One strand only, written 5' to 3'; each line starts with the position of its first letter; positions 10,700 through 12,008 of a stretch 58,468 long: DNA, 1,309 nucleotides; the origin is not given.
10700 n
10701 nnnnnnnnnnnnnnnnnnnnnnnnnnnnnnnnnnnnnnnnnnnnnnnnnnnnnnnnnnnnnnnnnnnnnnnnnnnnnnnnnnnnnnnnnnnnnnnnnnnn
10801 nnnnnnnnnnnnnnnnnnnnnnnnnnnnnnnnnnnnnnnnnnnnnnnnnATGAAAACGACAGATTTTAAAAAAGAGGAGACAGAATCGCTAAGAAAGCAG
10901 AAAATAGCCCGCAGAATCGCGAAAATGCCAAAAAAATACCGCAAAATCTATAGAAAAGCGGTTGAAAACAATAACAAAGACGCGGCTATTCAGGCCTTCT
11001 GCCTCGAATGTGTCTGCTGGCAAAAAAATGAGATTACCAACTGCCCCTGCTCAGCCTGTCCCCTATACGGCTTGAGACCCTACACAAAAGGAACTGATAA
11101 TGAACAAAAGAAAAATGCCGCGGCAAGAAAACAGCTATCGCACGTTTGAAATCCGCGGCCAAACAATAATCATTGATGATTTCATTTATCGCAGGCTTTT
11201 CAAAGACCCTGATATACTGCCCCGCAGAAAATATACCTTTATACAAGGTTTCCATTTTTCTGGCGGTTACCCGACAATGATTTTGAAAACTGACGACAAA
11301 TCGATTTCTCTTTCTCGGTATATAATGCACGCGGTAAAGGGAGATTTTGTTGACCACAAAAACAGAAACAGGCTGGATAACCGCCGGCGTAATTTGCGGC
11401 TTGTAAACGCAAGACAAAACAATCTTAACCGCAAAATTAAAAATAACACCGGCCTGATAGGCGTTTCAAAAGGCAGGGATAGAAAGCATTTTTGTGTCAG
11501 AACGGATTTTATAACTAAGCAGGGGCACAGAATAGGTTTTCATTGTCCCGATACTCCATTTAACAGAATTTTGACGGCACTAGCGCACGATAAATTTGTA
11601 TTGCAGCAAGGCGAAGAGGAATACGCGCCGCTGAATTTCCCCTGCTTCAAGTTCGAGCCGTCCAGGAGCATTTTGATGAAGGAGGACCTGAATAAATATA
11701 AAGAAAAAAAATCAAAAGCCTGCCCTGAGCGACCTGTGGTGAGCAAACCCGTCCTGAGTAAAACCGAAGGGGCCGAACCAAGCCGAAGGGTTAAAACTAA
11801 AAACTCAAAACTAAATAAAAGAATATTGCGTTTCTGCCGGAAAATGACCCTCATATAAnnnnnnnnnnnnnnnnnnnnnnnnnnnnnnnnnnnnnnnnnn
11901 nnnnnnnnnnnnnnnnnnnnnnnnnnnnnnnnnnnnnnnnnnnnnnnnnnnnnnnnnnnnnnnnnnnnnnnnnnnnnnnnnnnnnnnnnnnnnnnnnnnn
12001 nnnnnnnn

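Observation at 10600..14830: Accessory island: HNH/Cys-rich cassette facing an AT-rich four-gene block of uncharacterised proteins (candidate new conflict/defence locus)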

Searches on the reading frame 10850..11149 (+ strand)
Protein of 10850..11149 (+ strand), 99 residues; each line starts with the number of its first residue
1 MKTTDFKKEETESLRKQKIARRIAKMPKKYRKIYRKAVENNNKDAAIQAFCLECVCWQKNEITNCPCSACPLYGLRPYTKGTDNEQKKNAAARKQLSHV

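Call 3: search_protein_families(library=pfam, proteins=[window:10850-11149:+], max_evalue=0.1)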
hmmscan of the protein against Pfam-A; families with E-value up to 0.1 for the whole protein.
window:10850-11149:+ (99 aa): 1 family
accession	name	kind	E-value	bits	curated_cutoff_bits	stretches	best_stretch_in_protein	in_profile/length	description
PF21681.2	Csa5_I-A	-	0.085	13.5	30.3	1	6-62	67-123/158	Type-I-A Cascade subunit Csa5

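Call 4: search_protein_families(library=padloc, proteins=[window:10850-11149:+], max_evalue=0.1)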
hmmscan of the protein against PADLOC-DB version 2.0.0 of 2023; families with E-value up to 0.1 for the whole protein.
window:10850-11149:+ (99 aa): 0 families

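Call 5: search_protein_families(library=ncbifam, proteins=[window:10850-11149:+], max_evalue=0.1)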
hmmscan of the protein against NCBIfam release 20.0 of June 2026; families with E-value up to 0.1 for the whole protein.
window:10850-11149:+ (99 aa): 0 families

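Call 7: search_protein_families(library=phrogs, proteins=[window:10850-11149:+], max_evalue=0.01)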
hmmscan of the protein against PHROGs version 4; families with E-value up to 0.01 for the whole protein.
window:10850-11149:+ (99 aa): 0 families

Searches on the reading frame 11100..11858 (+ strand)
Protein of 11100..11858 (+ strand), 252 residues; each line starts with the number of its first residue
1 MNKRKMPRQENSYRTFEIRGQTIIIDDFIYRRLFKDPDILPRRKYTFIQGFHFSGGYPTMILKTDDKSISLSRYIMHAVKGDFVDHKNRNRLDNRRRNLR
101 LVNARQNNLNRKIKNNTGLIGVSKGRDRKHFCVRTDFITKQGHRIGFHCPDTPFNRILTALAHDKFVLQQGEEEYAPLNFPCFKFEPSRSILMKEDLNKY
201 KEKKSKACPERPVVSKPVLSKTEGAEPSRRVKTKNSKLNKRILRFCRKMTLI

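Call 3: search_protein_families(library=pfam, proteins=[window:11100-11858:+], max_evalue=0.1)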
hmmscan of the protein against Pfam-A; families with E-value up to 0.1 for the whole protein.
window:11100-11858:+ (252 aa): 1 family
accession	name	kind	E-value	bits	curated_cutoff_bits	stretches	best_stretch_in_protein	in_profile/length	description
PF13392.12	HNH_3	-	1.1e-06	28.6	24.8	1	83-108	20-45/46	HNH endonuclease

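Call 4: search_protein_families(library=padloc, proteins=[window:11100-11858:+], max_evalue=0.1)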
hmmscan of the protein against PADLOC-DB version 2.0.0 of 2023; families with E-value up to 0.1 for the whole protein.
window:11100-11858:+ (252 aa): 3 families
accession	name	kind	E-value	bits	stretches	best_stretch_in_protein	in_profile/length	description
PDLC03687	HEase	-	0.0029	15.6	1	83-127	73-114/178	homing endonuclease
PDLC03672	HEase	-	0.01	13.6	1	54-133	38-122/199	homing endonuclease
PDLC04790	PDC-S01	-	0.015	12.1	1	52-109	178-237/422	-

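Call 5: search_protein_families(library=ncbifam, proteins=[window:11100-11858:+], max_evalue=0.1)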
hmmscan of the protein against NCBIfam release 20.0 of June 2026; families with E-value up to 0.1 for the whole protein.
window:11100-11858:+ (252 aa): 0 families

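Call 7: search_protein_families(library=phrogs, proteins=[window:11100-11858:+], max_evalue=0.01)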
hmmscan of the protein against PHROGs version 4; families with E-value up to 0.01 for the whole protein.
window:11100-11858:+ (252 aa): 6 families
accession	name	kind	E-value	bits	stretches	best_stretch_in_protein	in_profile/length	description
phrog_99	-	DNA, RNA and nucleotide metabolism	3.1e-17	64.3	1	52-136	145-231/383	HNH endonuclease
phrog_4578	-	DNA, RNA and nucleotide metabolism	2.8e-13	50.9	1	78-143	26-90/130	HNH endonuclease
phrog_59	-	DNA, RNA and nucleotide metabolism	6e-05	23.6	1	54-117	173-241/423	HNH endonuclease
phrog_959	-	DNA, RNA and nucleotide metabolism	0.00015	22.5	1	81-115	76-110/138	HNH endonuclease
phrog_36769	-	unknown function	0.0006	20.3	1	71-119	244-294/367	-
phrog_374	-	DNA, RNA and nucleotide metabolism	0.00094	19.1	1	85-145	327-386/617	HNH endonuclease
